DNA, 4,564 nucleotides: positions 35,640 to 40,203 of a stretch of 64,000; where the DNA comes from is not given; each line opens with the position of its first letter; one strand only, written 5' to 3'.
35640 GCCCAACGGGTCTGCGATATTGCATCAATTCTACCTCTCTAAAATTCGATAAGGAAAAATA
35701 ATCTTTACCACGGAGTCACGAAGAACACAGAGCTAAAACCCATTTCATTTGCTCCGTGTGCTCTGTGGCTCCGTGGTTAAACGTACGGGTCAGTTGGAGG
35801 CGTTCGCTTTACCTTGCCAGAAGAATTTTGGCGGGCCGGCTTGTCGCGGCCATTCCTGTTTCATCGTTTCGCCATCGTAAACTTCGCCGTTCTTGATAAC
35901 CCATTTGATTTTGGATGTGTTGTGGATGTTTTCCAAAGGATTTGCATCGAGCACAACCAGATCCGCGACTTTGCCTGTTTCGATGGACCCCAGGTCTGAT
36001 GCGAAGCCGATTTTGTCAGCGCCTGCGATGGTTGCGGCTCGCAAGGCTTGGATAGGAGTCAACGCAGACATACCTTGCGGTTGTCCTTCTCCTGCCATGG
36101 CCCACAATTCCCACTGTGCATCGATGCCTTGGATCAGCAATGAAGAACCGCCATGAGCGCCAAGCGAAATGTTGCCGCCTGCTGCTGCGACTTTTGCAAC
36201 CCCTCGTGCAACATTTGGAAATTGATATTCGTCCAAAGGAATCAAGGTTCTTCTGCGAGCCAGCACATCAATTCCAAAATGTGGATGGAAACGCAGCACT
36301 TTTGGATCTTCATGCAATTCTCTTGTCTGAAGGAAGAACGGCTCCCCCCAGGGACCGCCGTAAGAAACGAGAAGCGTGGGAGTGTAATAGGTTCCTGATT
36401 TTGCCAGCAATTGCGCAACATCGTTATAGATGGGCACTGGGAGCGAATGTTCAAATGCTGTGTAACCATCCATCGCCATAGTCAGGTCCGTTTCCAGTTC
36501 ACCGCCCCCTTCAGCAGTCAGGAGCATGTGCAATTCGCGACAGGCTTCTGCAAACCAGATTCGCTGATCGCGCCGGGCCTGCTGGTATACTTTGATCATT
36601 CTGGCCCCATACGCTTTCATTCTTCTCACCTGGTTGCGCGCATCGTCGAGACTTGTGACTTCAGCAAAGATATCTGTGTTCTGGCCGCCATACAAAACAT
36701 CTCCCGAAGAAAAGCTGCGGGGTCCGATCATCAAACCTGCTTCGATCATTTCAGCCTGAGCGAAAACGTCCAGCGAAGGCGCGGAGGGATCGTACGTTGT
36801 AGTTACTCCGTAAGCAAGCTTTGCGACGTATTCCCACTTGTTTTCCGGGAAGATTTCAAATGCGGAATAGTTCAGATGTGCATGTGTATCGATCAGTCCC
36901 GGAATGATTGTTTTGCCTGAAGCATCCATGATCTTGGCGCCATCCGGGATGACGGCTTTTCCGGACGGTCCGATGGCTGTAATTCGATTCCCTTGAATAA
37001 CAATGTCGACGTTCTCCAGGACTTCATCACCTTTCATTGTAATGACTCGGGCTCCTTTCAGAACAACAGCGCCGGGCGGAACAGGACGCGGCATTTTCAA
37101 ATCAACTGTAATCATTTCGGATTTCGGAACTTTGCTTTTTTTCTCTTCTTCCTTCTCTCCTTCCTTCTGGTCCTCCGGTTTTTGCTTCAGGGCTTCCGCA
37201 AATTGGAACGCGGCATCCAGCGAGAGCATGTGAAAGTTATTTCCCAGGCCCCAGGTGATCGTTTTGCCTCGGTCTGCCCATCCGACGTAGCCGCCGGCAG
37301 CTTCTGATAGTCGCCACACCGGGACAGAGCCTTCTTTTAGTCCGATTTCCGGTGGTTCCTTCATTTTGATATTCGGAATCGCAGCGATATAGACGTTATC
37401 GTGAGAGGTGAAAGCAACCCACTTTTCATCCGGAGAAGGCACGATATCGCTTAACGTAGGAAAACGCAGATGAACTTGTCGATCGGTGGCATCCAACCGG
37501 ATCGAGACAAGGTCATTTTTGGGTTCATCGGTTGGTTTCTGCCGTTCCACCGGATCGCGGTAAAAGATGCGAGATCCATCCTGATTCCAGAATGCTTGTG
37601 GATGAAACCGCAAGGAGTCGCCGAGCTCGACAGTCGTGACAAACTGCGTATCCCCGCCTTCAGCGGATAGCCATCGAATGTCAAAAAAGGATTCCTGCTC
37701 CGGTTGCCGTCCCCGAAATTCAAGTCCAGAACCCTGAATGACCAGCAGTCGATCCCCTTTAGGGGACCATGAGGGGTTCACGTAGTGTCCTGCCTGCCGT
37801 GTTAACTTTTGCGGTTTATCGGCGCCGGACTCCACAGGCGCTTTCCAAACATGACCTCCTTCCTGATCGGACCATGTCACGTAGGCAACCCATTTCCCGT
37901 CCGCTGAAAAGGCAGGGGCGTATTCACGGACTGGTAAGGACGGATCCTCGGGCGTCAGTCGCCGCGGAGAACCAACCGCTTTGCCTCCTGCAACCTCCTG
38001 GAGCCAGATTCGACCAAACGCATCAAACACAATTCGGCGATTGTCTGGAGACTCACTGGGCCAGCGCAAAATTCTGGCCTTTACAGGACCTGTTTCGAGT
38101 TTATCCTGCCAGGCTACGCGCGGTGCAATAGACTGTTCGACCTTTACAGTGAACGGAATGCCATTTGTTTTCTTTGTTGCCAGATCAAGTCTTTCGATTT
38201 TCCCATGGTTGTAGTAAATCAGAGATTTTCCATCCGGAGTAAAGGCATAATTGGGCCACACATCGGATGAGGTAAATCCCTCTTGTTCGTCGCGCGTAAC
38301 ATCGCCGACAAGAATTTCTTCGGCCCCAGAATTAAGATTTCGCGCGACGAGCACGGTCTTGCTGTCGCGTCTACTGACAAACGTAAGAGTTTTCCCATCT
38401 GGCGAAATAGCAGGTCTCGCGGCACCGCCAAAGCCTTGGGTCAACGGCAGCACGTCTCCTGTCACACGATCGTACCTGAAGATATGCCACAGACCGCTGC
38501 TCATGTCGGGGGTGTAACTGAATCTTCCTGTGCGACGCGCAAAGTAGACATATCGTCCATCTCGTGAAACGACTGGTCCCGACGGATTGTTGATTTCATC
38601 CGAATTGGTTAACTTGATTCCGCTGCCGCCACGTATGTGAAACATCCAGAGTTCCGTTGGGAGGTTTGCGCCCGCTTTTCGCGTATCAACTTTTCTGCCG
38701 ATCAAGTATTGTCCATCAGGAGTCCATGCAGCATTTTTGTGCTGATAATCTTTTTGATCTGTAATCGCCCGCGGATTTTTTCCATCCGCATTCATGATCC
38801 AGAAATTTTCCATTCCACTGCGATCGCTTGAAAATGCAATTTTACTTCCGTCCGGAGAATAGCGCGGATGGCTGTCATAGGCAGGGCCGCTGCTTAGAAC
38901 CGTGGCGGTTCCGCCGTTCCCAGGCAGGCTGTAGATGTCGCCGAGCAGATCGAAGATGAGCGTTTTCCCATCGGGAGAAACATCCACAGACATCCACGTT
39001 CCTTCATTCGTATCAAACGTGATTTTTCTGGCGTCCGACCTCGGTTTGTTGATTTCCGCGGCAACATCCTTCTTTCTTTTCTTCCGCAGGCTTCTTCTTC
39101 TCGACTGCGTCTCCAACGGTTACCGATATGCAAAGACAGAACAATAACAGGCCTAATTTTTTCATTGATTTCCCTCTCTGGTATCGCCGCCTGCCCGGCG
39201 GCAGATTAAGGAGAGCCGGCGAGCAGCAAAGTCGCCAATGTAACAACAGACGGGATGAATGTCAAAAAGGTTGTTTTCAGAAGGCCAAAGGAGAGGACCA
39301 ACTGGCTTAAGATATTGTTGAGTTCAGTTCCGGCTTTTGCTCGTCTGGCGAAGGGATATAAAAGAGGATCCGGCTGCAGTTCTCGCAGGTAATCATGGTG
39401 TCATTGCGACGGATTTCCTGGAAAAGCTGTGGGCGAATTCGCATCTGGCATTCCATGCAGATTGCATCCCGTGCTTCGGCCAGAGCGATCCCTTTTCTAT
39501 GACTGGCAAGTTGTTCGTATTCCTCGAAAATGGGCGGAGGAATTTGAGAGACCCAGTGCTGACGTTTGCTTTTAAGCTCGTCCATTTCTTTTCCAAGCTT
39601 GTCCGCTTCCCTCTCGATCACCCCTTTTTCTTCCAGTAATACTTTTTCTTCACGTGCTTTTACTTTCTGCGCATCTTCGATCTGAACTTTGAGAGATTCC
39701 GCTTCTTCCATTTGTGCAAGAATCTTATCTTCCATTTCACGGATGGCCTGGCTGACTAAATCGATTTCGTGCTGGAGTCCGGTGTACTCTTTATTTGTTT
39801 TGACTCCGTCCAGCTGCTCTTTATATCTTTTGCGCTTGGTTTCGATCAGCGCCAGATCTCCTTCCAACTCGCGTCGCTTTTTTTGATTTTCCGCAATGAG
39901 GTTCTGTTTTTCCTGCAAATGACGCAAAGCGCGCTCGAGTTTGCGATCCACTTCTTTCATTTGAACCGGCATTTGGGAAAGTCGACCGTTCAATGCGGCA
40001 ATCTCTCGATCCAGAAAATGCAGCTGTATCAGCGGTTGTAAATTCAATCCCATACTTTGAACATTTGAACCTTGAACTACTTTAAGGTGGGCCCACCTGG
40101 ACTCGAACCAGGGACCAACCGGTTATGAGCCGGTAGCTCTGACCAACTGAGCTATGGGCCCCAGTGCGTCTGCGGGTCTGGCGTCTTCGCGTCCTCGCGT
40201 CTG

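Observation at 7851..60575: Same-architecture, different-sequence hairpin elements fill almost every intergenic gap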

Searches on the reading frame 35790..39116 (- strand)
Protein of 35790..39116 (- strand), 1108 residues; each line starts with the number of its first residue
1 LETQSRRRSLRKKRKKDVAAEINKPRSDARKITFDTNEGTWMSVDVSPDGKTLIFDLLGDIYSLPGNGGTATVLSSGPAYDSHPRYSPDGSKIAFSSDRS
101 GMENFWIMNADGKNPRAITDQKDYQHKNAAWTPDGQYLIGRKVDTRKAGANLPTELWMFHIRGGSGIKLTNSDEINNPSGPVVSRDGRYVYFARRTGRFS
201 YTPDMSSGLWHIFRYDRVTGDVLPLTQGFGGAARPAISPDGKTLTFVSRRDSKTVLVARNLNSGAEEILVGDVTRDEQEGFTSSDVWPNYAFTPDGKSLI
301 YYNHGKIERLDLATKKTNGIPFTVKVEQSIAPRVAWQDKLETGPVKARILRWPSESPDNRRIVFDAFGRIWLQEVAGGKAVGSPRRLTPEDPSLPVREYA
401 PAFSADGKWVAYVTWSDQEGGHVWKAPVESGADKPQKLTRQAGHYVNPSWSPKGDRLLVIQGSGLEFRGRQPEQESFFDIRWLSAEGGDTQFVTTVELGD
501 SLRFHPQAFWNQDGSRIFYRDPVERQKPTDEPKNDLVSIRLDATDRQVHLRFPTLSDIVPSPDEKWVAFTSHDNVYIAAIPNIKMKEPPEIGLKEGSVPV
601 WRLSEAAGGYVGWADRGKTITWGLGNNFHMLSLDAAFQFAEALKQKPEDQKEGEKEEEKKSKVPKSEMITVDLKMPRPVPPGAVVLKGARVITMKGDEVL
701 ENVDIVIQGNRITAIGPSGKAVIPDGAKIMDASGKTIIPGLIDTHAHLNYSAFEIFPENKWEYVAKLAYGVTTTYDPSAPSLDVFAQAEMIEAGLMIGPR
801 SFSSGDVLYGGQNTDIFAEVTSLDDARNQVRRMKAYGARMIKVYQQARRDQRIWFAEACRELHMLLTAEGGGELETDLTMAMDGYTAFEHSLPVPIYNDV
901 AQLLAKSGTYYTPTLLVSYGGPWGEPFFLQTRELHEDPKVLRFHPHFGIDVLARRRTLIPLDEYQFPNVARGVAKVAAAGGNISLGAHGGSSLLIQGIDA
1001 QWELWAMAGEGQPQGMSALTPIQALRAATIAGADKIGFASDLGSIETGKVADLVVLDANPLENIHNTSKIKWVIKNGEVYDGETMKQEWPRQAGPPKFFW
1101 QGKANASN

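Call 7: search_protein_families(library=pfam, proteins=[window:35790-39116:-])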
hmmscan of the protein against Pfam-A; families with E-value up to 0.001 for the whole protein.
window:35790-39116:- (1108 aa): 4 families
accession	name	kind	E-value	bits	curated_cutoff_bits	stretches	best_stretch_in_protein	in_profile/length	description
PF07676.18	PD40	-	1.6e-33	114.4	20.9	2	74-101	4-32/38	WD40-like Beta Propeller Repeat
PF01979.26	Amidohydro_1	-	8.3e-16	58.6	25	1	736-1079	1-344/345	Amidohydrolase family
PF07969.17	Amidohydro_3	-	7.3e-12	45.9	29.7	1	1011-1079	399-470/472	Amidohydrolase family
PF00930.27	DPPIV_N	-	8.3e-06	25.2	22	0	69-122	33-82/354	Dipeptidyl peptidase IV (DPP IV) N-terminal region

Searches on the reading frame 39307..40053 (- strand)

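Call 79: search_protein_families(library=pfam, proteins=[window:39307-40053:-], max_evalue=0.0001)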
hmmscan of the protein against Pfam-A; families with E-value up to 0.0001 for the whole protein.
window:39307-40053:- (248 aa): 2 families
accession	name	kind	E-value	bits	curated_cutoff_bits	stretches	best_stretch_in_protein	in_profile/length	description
PF24481.2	CT398_CC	-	4.2e-13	50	27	1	13-185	3-178/180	CT398-like coiled coil hairpin domain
PF02591.20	Zn_ribbon_9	-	2e-10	41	29.1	1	199-230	2-33/33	C4-type zinc ribbon domain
